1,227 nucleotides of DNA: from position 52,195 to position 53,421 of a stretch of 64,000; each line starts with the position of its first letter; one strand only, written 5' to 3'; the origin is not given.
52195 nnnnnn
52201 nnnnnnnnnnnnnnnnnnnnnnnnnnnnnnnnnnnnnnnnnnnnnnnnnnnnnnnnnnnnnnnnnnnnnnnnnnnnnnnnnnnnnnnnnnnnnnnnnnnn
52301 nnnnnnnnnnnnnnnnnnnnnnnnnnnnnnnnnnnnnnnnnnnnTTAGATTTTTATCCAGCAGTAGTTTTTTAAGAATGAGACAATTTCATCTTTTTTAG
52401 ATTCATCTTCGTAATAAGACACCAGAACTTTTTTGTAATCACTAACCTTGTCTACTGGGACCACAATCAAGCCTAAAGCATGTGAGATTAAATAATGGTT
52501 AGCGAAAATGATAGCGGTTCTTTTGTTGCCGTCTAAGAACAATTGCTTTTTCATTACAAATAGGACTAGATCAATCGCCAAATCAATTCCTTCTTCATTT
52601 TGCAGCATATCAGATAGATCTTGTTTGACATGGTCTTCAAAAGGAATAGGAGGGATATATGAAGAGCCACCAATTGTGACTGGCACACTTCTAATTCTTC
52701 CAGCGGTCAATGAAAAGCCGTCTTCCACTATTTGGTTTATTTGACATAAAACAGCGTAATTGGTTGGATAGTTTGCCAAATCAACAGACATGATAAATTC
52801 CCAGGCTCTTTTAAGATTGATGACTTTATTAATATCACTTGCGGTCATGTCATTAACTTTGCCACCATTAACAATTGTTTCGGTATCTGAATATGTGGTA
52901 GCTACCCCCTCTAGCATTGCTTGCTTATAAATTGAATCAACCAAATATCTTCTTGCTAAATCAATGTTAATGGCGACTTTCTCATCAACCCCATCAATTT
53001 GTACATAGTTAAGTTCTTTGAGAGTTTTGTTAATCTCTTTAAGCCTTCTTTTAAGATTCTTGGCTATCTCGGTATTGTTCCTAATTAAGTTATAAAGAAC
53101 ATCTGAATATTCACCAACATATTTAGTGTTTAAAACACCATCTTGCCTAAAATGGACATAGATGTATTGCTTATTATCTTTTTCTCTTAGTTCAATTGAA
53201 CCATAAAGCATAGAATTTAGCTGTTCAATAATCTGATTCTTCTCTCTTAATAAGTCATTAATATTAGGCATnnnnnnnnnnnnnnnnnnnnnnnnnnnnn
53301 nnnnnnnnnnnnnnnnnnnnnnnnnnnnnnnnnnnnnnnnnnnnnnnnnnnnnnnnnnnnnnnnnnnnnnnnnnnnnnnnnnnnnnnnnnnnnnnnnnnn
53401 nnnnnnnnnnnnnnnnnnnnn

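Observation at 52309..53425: Fic-like protein with Gln replacing the catalytic His, bracketed by a duplicated 31-nt 3'-UTR motif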

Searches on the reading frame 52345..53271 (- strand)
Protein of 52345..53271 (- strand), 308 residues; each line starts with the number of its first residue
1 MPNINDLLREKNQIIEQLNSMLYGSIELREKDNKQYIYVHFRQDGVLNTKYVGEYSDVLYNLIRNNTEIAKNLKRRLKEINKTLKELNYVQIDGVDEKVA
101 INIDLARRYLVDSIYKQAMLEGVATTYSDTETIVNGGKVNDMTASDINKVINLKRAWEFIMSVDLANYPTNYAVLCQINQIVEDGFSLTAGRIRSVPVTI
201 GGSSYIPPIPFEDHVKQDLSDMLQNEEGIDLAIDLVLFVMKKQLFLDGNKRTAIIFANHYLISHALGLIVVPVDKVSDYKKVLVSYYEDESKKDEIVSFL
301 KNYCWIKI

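Call 6: search_protein_families(library=pfam, proteins=[window:52345-53271:-], max_evalue=0.1)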
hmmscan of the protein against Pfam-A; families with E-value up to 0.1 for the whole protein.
window:52345-53271:- (308 aa): 2 families
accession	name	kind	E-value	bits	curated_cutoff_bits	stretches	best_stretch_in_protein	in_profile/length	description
PF02661.23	Fic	-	4.6e-09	37.4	24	1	171-261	3-93/93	Fic/DOC family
PF07935.16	SSV1_ORF_D-335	-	0.093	13.5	22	0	23-62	4-43/68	ORF D-335-like protein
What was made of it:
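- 52345..53271 (-): Gene for the 308-aa Gln-type Fic/Doc-superfamily protein (stop codon included). Pfam Fic 4.6e-9 (call 6).
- On Fic/Doc (Fido) superfamily, Pfam PF02661: 37.4 bits against a cut-off of 24, E 4.6e-9 (call 6).
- Checked: It matches Pfam Fic at 37.4 bits against a cut-off of 24 (call 6).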

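Call 7: search_protein_families(library=ncbifam, proteins=[window:52345-53271:-], max_evalue=1)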
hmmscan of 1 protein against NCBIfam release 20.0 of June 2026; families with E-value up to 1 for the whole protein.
window:52345-53271:- (308 aa): 2 families
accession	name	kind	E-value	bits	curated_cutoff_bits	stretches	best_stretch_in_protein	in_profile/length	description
TIGR01550.1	DOC_P1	subfamily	0.0034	17.5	38.65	1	232-260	55-83/122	type II toxin-antitoxin system death-on-curing family toxin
NF040826.1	lxa_BCAM0308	equivalog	0.13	12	100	1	46-104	68-125/153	BCAM0308 family protein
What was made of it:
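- On Doc toxins (NCBIfam TIGR01550, with the Phd antitoxin): 17.5 bits against a cut-off of 38.65 (call 7).
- Closest known: Phage P1 Doc toxin. Same: There is a weak TIGR01550 match over residues 232-260 (call 7).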

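Call 8: search_protein_families(library=padloc, proteins=[window:52345-53271:-], max_evalue=1)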
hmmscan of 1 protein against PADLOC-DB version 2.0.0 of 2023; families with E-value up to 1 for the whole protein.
window:52345-53271:- (308 aa): 1 family
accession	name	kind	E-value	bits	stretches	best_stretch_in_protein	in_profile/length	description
PDLC03963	SoFic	-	3.8e-09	34.4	1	68-279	19-228/361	-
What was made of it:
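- On SoFic anti-phage defence (PADLOC): Only a domain-level hit, 34.4 bits, E 3.8e-9 (call 8).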

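Call 9: find_homologous_proteins(query=window:52345-53271:-)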
Query window:52345-53271:- (308 aa): 7998 proteins with E <= 0.001 among 8000 candidates; the best 120 are listed.
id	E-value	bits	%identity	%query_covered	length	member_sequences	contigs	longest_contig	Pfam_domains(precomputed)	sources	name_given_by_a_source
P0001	1.3e-190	650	96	100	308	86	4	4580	PF02661.24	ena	-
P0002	9.5e-185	631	94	100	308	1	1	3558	PF02661.24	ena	-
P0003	4.8e-183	625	93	100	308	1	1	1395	PF02661.24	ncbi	-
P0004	6.2e-182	621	92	100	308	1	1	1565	PF02661.24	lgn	-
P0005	5.1e-181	618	90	100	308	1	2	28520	PF02661.24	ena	-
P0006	3.3e-176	603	88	100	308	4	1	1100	PF02661.24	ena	-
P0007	1.8e-174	597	88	100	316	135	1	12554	PF02661.24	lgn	-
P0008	7.3e-174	595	86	100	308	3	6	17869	PF20586.4,PF02661.24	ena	-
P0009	1.0e-173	594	86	100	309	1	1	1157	PF02661.24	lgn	-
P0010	1.9e-173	594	87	100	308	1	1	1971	PF02661.24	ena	-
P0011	2.9e-173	593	86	100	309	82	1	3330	PF02661.24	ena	-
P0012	4.8e-173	592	88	100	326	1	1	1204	PF20586.4,PF02661.24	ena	-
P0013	5.1e-173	592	86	100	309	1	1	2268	PF02661.24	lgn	-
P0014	6.7e-173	592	86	100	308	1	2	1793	PF20586.4,PF02661.24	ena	-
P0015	8.8e-173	591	87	100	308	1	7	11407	PF02661.24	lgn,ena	-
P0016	1.1e-172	591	86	100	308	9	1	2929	PF20586.4,PF02661.24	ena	-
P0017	1.5e-172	591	86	100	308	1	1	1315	PF20586.4,PF02661.24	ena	-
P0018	1.7e-172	590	86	100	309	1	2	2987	PF02661.24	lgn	-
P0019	2.2e-172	590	85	100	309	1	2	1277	PF02661.24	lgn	-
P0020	4.0e-172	589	87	100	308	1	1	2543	PF20586.4,PF02661.24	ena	-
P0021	4.2e-172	589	86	100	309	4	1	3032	PF02661.24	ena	-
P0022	4.3e-172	589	86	100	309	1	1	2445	PF02661.24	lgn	-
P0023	4.4e-172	589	86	100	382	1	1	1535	PF02661.24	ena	-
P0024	4.7e-172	589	87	100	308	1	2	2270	PF20586.4,PF02661.24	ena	-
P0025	9.1e-172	588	85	100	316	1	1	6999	PF02661.24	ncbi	-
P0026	1.4e-171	587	86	100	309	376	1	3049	PF02661.24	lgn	-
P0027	3.1e-171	586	86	100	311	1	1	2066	PF20586.4,PF02661.24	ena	-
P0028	3.8e-171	586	85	100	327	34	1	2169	PF02661.24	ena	-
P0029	6.1e-171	585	85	100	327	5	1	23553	PF02661.24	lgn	-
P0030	6.4e-171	585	85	100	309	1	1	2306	PF20586.4,PF02661.24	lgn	-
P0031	1.5e-170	584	86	100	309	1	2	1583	PF02661.24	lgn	-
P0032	1.7e-170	584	86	99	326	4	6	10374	PF20586.4,PF02661.24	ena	-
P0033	2.7e-170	583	86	100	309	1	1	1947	PF02661.24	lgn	-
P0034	5.8e-170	582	84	100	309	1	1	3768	PF20586.4,PF02661.24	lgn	-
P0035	1.1e-169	581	85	100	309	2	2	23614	PF02661.24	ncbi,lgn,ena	-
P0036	4.5e-169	579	84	100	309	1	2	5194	PF20586.4,PF02661.24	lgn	-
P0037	9.5e-169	578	84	100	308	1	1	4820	PF20586.4,PF02661.24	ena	-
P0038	1.0e-168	578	84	100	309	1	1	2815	PF20586.4,PF02661.24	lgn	-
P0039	1.0e-168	578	84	100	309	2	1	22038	PF02661.24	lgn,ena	-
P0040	1.4e-168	578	83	100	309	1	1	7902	PF02661.24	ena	-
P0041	1.5e-168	577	84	100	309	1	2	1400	PF20586.4,PF02661.24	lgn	-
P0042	1.5e-168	577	83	100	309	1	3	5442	PF20586.4,PF02661.24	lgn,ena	-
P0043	2.0e-168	577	83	100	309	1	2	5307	PF20586.4,PF02661.24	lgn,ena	-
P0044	3.6e-168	576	83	100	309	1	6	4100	PF20586.4,PF02661.24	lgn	-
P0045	4.2e-168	576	83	100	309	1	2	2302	PF20586.4,PF02661.24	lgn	-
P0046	4.3e-168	576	83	100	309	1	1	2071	PF02661.24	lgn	-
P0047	5.0e-168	576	84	100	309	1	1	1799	PF20586.4,PF02661.24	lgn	-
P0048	5.1e-168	576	84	100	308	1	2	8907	PF20586.4,PF02661.24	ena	-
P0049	6.4e-168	575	83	100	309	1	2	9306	PF20586.4,PF02661.24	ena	-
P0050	6.9e-168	575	83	100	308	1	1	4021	PF02661.24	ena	-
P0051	7.0e-168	575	82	100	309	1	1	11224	PF02661.24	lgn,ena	-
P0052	1.1e-167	575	83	100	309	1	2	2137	PF20586.4,PF02661.24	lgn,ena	-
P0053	1.1e-167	575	83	100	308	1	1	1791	PF20586.4,PF02661.24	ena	-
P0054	1.4e-167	574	84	100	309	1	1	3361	PF20586.4,PF02661.24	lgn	-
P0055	3.5e-167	573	83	100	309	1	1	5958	PF02661.24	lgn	-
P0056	3.7e-167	573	83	100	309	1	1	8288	PF20586.4,PF02661.24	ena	-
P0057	4.5e-167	573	83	100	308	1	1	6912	PF02661.24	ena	-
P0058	5.4e-167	572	83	100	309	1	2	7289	PF20586.4,PF02661.24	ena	-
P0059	7.7e-167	572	83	100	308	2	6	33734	PF02661.24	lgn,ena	-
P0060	9.4e-167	572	82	100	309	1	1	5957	PF02661.24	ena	-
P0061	1.3e-166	571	81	100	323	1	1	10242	PF02661.24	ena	-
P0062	1.4e-166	571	83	100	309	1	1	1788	PF20586.4,PF02661.24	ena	-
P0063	3.7e-166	570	82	100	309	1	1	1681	PF20586.4,PF02661.24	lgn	-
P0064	7.4e-166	569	82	100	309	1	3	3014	PF20586.4,PF02661.24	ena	-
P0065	7.7e-166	569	84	100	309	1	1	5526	PF02661.24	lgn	-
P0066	1.2e-165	568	83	100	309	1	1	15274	PF02661.24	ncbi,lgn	-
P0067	1.5e-165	568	81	100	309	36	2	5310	PF20586.4,PF02661.24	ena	-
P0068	1.5e-165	568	81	100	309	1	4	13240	PF02661.24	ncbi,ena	-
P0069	1.6e-165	568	82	100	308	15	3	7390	PF02661.24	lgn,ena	-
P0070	2.4e-165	567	81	100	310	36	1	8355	PF20586.4,PF02661.24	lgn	-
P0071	2.5e-165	567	81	100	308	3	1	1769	PF02661.24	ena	-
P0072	3.1e-165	567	81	100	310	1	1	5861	PF20586.4,PF02661.24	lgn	-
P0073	3.9e-165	566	82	100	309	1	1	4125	PF20586.4,PF02661.24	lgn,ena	-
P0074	4.3e-165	566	82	100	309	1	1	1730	PF20586.4,PF02661.24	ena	-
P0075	4.5e-165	566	82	100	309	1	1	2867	PF20586.4,PF02661.24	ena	-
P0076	3.2e-163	560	82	100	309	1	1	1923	PF20586.4,PF02661.24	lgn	-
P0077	6.7e-163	559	81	100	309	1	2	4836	PF20586.4,PF02661.24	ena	-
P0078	7.7e-163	559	82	100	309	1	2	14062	PF20586.4,PF02661.24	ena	-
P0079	8.2e-163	559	82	100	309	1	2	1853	PF20586.4,PF02661.24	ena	-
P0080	8.6e-163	559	81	100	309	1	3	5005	PF20586.4,PF02661.24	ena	-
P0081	9.0e-163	558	81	100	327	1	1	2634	PF20586.4,PF02661.24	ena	-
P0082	9.2e-163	558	81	100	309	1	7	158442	PF20586.4,PF02661.24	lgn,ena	-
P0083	9.9e-163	558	82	100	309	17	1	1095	PF20586.4,PF02661.24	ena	-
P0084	1.3e-162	558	82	100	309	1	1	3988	PF20586.4,PF02661.24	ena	-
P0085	2.1e-162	557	82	100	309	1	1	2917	PF20586.4,PF02661.24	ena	-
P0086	2.3e-162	557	81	100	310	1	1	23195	PF02661.24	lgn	-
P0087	2.5e-162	557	82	100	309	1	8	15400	PF20586.4,PF02661.24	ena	-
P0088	2.5e-162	557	82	100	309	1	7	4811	PF20586.4,PF02661.24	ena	-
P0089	2.5e-162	557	81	100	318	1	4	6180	PF02661.24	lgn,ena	-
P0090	2.7e-162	557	82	100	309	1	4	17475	PF20586.4,PF02661.24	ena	-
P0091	3.2e-162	557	80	100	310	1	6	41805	PF02661.24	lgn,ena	-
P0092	3.4e-162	557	81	100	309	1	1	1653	PF20586.4,PF02661.24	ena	-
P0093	4.0e-162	556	81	100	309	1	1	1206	PF20586.4,PF02661.24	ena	-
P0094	4.7e-162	556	81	100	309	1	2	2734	PF02661.24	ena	-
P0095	5.7e-162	556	81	100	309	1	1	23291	PF20586.4,PF02661.24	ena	-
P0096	7.3e-162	555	81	100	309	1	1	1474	PF02661.24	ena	-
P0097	7.7e-162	555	82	100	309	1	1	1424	PF20586.4,PF02661.24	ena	-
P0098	8.4e-162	555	81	100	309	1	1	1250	PF20586.4,PF02661.24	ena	-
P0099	9.0e-162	555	81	100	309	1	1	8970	PF20586.4,PF02661.24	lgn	-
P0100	1.0e-161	555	81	100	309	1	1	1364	PF20586.4,PF02661.24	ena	-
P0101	1.0e-161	555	81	100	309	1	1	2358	PF20586.4,PF02661.24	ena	-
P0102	1.3e-161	555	81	100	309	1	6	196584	PF20586.4,PF02661.24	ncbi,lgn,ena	-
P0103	1.4e-161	555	81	100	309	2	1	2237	PF20586.4,PF02661.24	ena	-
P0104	1.7e-161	554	81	100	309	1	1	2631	PF20586.4,PF02661.24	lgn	-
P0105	2.0e-161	554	81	100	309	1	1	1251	PF20586.4,PF02661.24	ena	-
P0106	2.0e-161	554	81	100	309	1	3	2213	PF20586.4,PF02661.24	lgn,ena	-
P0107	2.0e-161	554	80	100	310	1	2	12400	PF20586.4,PF02661.24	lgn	-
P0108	2.2e-161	554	81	100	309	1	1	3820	PF02661.24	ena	-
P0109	2.6e-161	554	81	100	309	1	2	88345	PF20586.4,PF02661.24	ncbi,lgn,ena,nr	ncbi:MAG: Fic family protein [Bacilli bacterium]|nr:Fic family protein [Bacilli bacterium]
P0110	2.9e-161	554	81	100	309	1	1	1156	PF20586.4,PF02661.24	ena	-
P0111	4.1e-161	553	81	100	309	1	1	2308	PF20586.4,PF02661.24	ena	-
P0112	4.6e-161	553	81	100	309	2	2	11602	PF20586.4,PF02661.24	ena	-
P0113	5.1e-161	553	81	100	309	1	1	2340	PF20586.4,PF02661.24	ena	-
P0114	6.2e-161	552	80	100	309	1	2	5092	PF20586.4,PF02661.24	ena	-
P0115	8.1e-161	552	80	100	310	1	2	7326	PF20586.4,PF02661.24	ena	-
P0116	8.5e-161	552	81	100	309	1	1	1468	PF20586.4,PF02661.24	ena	-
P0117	1.0e-160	552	83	96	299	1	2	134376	PF02661.24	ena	-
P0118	1.0e-160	552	81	100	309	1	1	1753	PF20586.4,PF02661.24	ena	-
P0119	1.4e-160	551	80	100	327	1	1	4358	PF20586.4,PF02661.24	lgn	-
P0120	1.7e-160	551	80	100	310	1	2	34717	PF02661.24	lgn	-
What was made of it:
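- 52345..53271 (-): 7998 homologues (call 9).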

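Call 12: search_solved_structures(query=window:52345-53271:-, max_evalue=1, show_alignments=3)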
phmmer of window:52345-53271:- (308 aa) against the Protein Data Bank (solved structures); distinct sequences matched with E-value up to 1: 14.
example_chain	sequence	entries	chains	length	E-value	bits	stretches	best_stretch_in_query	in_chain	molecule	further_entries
5jj6_A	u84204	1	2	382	3.2e-05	26.6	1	99-280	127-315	Adenosine monophosphate-protein transferase FICD homolog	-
6i7h_A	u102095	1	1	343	0.0002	24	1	112-288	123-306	Adenosine monophosphate-protein transferase FICD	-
6i7i_A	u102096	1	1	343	0.0002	24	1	112-288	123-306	Adenosine monophosphate-protein transferase FICD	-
6i7g_A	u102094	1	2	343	0.00021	23.9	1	112-288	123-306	Adenosine monophosphate-protein transferase FICD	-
4u04_A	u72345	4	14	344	0.00021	23.9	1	112-288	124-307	Adenosine monophosphate-protein transferase FICD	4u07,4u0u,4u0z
6i7j_A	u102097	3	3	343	0.00026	23.6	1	112-288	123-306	Adenosine monophosphate-protein transferase FICD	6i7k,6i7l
5jj7_A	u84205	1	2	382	0.00027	23.6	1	100-280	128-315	Adenosine monophosphate-protein transferase FICD homolog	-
7b7z_A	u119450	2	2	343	0.00029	23.4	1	112-288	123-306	Protein adenylyltransferase FICD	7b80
9yz5_A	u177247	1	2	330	0.0012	21.4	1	114-288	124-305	Protein adenylyltransferase FICD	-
6zmd_B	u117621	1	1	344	0.0012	21.4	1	114-289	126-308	Protein adenylyltransferase FICD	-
4u0s_A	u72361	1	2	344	0.0013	21.3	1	114-288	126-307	Adenosine monophosphate-protein transferase FICD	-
6y07_A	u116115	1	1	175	0.83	12.1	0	39-87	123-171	sohair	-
3t12_A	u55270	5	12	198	0.88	12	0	56-126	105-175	Gliding protein mglA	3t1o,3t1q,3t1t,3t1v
5j10_A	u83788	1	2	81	0.94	11.9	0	51-108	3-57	peptide design 2L4HC2_24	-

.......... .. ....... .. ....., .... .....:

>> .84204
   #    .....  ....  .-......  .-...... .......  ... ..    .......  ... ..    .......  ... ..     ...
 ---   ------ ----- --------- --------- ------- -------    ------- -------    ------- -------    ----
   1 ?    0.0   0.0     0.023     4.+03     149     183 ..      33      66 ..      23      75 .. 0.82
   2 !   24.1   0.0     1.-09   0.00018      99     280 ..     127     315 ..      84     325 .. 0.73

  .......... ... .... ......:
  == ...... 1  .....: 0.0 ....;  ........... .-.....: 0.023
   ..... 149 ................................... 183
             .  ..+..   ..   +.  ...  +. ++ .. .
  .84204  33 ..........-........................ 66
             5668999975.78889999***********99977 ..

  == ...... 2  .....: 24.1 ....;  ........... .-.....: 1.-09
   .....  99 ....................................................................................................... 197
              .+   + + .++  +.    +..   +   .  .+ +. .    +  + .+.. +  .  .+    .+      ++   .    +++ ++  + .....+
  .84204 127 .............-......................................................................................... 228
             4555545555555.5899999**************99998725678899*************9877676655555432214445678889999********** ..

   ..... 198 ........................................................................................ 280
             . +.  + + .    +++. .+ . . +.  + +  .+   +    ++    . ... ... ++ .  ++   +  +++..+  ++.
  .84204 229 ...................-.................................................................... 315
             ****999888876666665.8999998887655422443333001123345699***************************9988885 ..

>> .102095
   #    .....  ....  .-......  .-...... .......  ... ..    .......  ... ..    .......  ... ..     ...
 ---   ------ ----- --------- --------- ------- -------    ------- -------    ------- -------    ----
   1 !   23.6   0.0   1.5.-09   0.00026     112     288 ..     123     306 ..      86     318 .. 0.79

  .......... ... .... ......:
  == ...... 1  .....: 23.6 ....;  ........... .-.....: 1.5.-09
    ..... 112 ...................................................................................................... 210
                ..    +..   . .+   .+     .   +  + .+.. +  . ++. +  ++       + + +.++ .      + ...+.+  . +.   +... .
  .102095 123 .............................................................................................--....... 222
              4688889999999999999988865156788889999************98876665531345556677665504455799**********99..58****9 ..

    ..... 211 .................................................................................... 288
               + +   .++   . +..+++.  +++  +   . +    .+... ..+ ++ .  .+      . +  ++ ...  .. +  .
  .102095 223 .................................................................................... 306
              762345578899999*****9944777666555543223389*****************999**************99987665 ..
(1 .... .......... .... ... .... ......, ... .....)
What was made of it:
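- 52906..52923 (-): QAMLEG (residues 117-122), the in-cis inhibitory-helix-type motif. Aligned to FICD TVAIEG (call 12).
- On Fic/Doc (Fido) superfamily, Pfam PF02661: Gln243 aligns with the His (call 12).
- On Class II Fic (in-cis N-terminal inhibitory helix (S/T)xxxE(G/N)): QAMLEG aligns with FICD TVAIEG (call 12).
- Checked: It aligns with FICD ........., putting Q243 on the catalytic His (call 12). It aligns with the FICD inhibitory helix TVAIEG (call 12).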

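Call 17: find_encoding_contigs(protein=window:52345-53271:-, flank=6000, max_places=6)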
Protein window:52345-53271:- (308 aa): 5 contigs read that carry it; 5 places shown.
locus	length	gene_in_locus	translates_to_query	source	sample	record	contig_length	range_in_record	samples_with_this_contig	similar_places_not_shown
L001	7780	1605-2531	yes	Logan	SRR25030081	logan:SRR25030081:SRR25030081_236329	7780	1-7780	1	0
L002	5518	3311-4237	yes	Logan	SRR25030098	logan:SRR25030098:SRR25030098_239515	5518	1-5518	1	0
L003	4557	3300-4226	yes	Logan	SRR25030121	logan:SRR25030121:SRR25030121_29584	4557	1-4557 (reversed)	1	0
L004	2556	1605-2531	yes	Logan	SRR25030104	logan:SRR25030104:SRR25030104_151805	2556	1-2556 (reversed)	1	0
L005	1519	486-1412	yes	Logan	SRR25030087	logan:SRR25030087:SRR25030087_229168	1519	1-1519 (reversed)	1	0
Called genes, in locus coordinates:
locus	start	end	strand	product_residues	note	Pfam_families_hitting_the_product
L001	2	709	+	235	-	?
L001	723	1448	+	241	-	PF20434:BD-FAE, PF07859:Abhydrolase_3, PF00326:Peptidase_S9 (weak)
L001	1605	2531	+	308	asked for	PF02661:Fic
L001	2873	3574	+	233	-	PF03193:RsgA_GTPase (weak), PF02463:SMC_N (faint), PF00005:ABC_tran, PF13304:AAA_21 (faint)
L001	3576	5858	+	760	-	PF02687:FtsX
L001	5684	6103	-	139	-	-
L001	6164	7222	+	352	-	PF06580:His_kinase, PF02518:HATPase_c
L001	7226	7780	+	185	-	?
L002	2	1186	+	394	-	?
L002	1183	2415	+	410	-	PF06134:RhaA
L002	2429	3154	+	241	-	PF20434:BD-FAE, PF07859:Abhydrolase_3, PF00326:Peptidase_S9 (weak)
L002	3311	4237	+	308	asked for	PF02661:Fic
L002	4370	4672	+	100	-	-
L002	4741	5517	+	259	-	?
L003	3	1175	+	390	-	?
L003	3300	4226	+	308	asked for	PF02661:Fic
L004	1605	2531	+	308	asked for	PF02661:Fic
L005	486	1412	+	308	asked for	PF02661:Fic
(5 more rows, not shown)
